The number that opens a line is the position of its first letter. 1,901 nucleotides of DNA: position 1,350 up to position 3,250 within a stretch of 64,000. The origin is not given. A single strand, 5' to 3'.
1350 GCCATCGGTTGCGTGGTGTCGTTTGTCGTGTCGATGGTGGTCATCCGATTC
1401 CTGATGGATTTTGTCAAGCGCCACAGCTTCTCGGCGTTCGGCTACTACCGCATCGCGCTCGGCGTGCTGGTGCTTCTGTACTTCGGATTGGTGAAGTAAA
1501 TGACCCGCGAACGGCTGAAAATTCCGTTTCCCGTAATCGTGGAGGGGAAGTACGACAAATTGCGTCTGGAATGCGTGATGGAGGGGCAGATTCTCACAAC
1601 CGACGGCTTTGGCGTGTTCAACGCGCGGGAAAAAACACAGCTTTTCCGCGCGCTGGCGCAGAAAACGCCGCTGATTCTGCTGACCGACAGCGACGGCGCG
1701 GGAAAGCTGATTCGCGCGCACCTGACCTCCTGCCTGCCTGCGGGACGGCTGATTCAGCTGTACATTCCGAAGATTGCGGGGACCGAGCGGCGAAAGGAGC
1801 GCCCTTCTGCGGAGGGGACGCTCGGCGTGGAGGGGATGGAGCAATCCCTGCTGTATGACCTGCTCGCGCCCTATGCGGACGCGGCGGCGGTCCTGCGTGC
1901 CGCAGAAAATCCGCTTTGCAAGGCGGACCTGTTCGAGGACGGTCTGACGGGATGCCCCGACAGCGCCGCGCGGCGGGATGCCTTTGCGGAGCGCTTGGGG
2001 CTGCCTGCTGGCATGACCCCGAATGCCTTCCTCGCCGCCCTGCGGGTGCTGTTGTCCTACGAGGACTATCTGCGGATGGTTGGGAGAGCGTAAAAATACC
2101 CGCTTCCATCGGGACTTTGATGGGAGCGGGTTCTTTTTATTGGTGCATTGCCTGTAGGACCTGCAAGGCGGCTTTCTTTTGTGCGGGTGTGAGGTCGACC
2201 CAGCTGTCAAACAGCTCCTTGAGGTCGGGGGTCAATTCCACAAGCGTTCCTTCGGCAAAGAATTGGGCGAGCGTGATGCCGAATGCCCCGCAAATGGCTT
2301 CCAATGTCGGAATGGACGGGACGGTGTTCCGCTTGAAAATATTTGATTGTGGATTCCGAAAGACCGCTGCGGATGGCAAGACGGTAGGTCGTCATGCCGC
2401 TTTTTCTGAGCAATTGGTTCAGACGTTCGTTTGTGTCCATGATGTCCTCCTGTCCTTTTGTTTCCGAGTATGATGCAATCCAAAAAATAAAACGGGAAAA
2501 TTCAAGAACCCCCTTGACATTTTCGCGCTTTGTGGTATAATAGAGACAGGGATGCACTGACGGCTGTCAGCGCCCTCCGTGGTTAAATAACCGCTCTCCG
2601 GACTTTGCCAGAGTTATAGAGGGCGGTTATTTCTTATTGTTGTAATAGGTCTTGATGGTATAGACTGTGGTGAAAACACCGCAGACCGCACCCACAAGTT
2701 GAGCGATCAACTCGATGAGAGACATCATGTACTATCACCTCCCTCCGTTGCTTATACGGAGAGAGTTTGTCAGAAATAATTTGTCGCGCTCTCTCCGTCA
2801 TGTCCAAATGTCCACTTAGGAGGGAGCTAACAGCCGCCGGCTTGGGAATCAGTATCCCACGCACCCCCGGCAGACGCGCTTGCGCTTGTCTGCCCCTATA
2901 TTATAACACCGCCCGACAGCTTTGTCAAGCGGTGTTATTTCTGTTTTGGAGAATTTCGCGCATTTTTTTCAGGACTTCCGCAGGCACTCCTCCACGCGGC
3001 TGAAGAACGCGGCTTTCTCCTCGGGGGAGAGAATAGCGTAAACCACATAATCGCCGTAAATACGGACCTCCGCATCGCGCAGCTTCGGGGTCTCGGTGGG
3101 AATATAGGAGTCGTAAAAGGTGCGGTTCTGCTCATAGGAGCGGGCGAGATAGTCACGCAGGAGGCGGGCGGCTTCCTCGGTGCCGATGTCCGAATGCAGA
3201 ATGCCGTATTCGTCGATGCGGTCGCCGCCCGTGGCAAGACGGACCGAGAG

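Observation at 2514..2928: Candidate type I toxin-antitoxin pair: 33-aa hydrophobic peptide with a sequestered RBS and a convergent small RNA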

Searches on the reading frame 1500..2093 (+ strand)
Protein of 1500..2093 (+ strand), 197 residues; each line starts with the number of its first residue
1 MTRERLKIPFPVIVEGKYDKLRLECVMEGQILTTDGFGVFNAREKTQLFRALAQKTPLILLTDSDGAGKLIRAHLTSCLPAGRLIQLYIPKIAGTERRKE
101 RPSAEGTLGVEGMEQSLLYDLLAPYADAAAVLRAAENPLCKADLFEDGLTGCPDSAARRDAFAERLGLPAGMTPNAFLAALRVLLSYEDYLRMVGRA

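Call 6: search_protein_families(library=pfam, proteins=[window:1500-2093:+], max_evalue=1)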
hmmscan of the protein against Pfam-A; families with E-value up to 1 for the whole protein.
window:1500-2093:+ (197 aa): 3 families
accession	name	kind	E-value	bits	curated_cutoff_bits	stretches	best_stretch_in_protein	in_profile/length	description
PF13331.11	DUF4093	-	1.2e-12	48.6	25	1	108-193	2-85/86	Domain of unknown function (DUF4093)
PF01751.28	Toprim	-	0.0047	17.5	23.1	1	12-76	3-77/96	Toprim domain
PF13662.12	Toprim_4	-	0.021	15.5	25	1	12-75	4-70/85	Toprim domain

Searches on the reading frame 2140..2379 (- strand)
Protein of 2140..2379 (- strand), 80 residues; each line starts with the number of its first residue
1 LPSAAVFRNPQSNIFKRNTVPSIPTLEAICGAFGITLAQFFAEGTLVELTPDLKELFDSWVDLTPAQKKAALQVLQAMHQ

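Call 6: search_protein_families(library=pfam, proteins=[window:2140-2379:-], max_evalue=1)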
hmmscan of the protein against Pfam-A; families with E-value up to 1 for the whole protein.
seq(80 aa): 2 families
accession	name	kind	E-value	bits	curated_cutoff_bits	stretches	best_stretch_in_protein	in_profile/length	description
PF13443.12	HTH_26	-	0.011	16.5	22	1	11-41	26-58/63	Cro/C1-type HTH DNA-binding domain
PF01381.28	HTH_3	-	0.15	12.6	23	1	12-39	27-54/55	Helix-turn-helix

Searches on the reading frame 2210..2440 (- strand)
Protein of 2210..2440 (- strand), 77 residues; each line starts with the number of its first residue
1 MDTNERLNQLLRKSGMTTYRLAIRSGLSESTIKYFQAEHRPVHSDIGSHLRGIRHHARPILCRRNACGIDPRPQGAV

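Call 6: search_protein_families(library=pfam, proteins=[window:2210-2440:-], max_evalue=1)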
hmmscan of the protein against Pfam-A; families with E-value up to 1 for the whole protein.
seq(77 aa): 3 families
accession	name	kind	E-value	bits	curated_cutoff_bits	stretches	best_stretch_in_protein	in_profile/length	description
PF13443.12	HTH_26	-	0.0009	19.9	22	1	6-33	1-28/63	Cro/C1-type HTH DNA-binding domain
PF13412.12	HTH_24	-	0.084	12.9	21.9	1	7-34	9-36/48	Winged helix-turn-helix DNA-binding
PF13693.12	HTH_35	-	0.1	13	25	1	11-34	11-34/75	Winged helix-turn-helix DNA-binding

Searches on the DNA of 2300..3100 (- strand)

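Call 3: search_rna_families(source=window, start=2300, end=3100, threshold=evalue, max_evalue=10, show_alignments=3)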
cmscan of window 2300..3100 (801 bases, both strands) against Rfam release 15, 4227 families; matches with E-value up to 10: 1.
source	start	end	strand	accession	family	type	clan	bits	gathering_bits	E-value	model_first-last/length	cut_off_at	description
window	2903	2984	-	RF02428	SpF11_sRNA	Gene; sRNA;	-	18.3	54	6.3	1-95/95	no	Streptococcus sRNA SpF11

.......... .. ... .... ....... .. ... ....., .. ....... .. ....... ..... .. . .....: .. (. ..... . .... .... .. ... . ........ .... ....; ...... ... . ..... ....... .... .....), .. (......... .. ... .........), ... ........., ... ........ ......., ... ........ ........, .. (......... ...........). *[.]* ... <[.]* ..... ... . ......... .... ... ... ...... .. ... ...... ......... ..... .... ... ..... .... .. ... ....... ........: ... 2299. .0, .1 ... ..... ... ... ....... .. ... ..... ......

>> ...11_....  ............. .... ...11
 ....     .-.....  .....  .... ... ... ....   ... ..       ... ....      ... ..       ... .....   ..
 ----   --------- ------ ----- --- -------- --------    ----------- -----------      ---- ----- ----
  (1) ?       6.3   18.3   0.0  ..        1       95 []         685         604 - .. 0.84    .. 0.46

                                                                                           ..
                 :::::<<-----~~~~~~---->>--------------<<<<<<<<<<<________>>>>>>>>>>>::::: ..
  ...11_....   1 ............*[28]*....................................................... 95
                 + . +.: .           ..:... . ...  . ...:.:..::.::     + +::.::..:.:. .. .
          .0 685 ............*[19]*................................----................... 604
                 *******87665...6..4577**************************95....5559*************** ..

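Call 39: search_dna_similar(query=window:2460-2940:-, collection=plasmids, mode=distant, max_evalue=0.01)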
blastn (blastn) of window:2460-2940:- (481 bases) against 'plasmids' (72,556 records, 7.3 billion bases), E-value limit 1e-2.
No match.

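Call 40: search_dna_similar(query=window:2460-2940:-, collection=phages, mode=distant, max_evalue=0.01)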
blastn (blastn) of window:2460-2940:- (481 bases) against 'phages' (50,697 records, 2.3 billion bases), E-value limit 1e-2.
No match.

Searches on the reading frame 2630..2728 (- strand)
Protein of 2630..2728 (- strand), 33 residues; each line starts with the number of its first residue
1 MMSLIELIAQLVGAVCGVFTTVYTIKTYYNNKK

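Call 6: search_protein_families(library=pfam, proteins=[window:2630-2728:-], max_evalue=1)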
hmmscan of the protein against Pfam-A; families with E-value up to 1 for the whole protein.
seq(33 aa): 2 families
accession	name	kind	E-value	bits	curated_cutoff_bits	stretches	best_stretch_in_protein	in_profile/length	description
PF03672.18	UPF0154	-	0.059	13.7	27.1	1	8-30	3-25/60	Uncharacterised protein family (UPF0154)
PF06305.16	LapA_dom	-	0.086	13.2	28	1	3-24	20-41/64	Lipopolysaccharide assembly protein A domain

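Call 7: search_protein_families(library=ncbifam, proteins=[window:2630-2728:-], max_evalue=10)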
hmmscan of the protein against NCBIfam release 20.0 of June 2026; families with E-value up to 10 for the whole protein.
seq(33 aa): 1 family
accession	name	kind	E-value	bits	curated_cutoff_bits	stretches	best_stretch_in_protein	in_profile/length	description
TIGR01592.1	holin_SPP1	equivalog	0.068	13.4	47.3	1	7-31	35-59/78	phage holin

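Call 9: find_encoding_contigs(protein=window:2630-2728:-, flank=6000, max_places=10)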
Protein seq(33 aa) (33 aa): 6 contigs read that carry it; 2 places shown.
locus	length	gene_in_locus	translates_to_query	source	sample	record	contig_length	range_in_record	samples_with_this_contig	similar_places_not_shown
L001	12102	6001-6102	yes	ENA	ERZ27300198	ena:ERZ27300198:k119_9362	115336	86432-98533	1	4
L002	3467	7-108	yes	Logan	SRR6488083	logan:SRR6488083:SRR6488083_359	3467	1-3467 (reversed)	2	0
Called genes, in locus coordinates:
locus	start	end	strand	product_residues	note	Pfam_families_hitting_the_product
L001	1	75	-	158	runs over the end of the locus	PF02681:DUF212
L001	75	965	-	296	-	PF00348:polyprenyl_synt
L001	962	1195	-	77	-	PF02609:Exonuc_VII_S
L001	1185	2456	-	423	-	PF13742:tRNA_anti_2, PF01336:tRNA_anti-codon, PF02601:Exonuc_VII_L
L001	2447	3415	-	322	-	PF00814:TsaD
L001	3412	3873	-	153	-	PF01029:NusB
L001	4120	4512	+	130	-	-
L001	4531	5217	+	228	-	PF00657:Lipase_GDSL (weak), PF13472:Lipase_GDSL_2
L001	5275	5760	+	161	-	-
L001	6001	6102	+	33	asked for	-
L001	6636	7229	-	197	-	PF13331:DUF4093 (weak)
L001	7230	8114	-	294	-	PF02673:BacA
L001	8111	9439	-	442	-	PF01136:Peptidase_U32, PF16325:Peptidase_U32_C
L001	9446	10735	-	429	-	PF01336:tRNA_anti-codon, PF00152:tRNA-synt_2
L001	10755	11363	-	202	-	PF00156:Pribosyltran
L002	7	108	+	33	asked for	-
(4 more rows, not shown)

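Call 20: search_protein_representatives(protein=window:2630-2728:-)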
Query: 33 residues. Proteins with E-value up to 0.001 (for the whole library): 3; up to 1e-10: 1; up to 1e-30: 0. The best 3 are listed.
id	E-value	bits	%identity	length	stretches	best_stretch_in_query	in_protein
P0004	3.2e-11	55.9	88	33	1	1-33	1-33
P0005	1.1e-06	42.4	35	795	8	15-31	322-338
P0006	7.4e-04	34.1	55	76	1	1-33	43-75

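Call 23: find_encoding_contigs(protein=P0006, flank=5000, max_places=6)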
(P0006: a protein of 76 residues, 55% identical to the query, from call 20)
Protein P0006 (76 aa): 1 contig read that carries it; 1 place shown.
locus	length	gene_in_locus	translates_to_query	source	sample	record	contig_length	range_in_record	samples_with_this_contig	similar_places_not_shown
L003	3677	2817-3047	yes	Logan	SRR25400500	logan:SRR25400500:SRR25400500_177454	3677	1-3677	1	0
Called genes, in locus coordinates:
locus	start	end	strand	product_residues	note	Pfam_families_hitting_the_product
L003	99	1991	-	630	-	-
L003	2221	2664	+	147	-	PF13302:Acetyltransf_3 (weak), PF00583:Acetyltransf_1, PF13673:Acetyltransf_10, PF13508:Acetyltransf_7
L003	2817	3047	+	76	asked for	-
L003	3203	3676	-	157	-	?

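Call 24: find_encoding_contigs(protein=P0004, flank=5000, max_places=6)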
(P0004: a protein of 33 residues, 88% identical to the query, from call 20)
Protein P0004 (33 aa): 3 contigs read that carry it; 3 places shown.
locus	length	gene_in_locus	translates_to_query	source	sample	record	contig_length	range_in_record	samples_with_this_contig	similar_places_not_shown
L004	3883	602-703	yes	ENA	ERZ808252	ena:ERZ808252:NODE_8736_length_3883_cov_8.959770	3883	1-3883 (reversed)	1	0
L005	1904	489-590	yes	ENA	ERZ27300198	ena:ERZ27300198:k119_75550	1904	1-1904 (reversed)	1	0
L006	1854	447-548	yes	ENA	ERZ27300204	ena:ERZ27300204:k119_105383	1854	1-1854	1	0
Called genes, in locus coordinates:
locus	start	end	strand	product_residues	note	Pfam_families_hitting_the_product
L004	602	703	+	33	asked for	-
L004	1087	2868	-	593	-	PF05833:NFACT_N, PF05670:NFACT-R_1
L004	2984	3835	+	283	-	PF01869:BcrAD_BadFG, PF03630:Fumble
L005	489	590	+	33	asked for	-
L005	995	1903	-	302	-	?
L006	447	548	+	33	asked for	-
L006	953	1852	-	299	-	?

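Call 36: find_related_loci(query=A2, collection=viral_contigs, flank=2000)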
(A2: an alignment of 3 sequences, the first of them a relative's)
Query A2 (76 aa) in viral_contigs; peptide patterns used: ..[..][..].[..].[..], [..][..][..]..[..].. (x = any residue, [..] = any of these).
109 stretches matched a pattern, but none encodes a relative of the query by tblastn (E <= 1e-3).

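Call 37: find_homologous_proteins(query=A2, max_evalue=10)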
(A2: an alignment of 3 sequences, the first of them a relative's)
Query A2 (3 sequences) (76 aa, profile of the alignment): 3 proteins with E <= 10 among 4 candidates.
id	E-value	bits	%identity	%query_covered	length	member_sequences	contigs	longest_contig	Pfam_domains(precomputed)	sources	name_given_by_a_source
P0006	7.5e-50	185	100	100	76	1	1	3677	-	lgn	-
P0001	7.7e-13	66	55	43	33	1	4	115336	-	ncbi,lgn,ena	-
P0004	3.4e-12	64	52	43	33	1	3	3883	-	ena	-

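Call 38: find_related_loci(query=A2, collection=genome_contigs, flank=3000)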
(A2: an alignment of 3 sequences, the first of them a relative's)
Query A2 (76 aa) in genome_contigs; peptide patterns used: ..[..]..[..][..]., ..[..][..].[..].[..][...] (x = any residue, [..] = any of these).
407 stretches matched a pattern, but none encodes a relative of the query by tblastn (E <= 1e-3).

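Call 53: search_protein_families(library=padloc, proteins=[window:2630-2728:-], max_evalue=10)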
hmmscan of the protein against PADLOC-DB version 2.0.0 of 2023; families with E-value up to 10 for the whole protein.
seq(33 aa): 0 families

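Call 54: search_protein_families(library=phrogs, proteins=[window:2630-2728:-], max_evalue=10)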
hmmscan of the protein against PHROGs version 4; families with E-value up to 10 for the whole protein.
seq(33 aa): 2 families
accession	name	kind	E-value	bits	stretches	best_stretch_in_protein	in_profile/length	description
phrog_1350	-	lysis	0.067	14.3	1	11-33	29-51/97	holin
phrog_4695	-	unknown function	0.096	13.7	1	4-31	5-32/233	-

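Call 78: search_dna_similar(query=window:2630-2728:-, collection=phages, mode=protein, max_evalue=10, max_rows=10)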
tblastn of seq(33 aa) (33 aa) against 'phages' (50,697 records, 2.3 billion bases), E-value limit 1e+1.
Records with a match: 1; places in all: 1; records where one place covers at least 80% of the query: 1.
Best place of each record, by identity: <60% 1.
By first word of the organism name: Agrobacterium 1.
By host as written in the record: Agrobacterium tumefaciens C58 1.
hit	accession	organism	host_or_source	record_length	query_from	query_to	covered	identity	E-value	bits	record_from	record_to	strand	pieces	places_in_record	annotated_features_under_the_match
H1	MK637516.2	Agrobacterium phage Milano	Agrobacterium tumefaciens C58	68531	2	33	97%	46.9%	6e-2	34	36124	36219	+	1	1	homeobox-like domain superfamily protein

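Call 79: search_dna_similar(query=window:2630-2728:-, collection=plasmids, mode=protein, max_evalue=10, max_rows=10)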
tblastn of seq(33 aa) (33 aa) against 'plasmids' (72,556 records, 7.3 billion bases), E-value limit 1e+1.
No match.
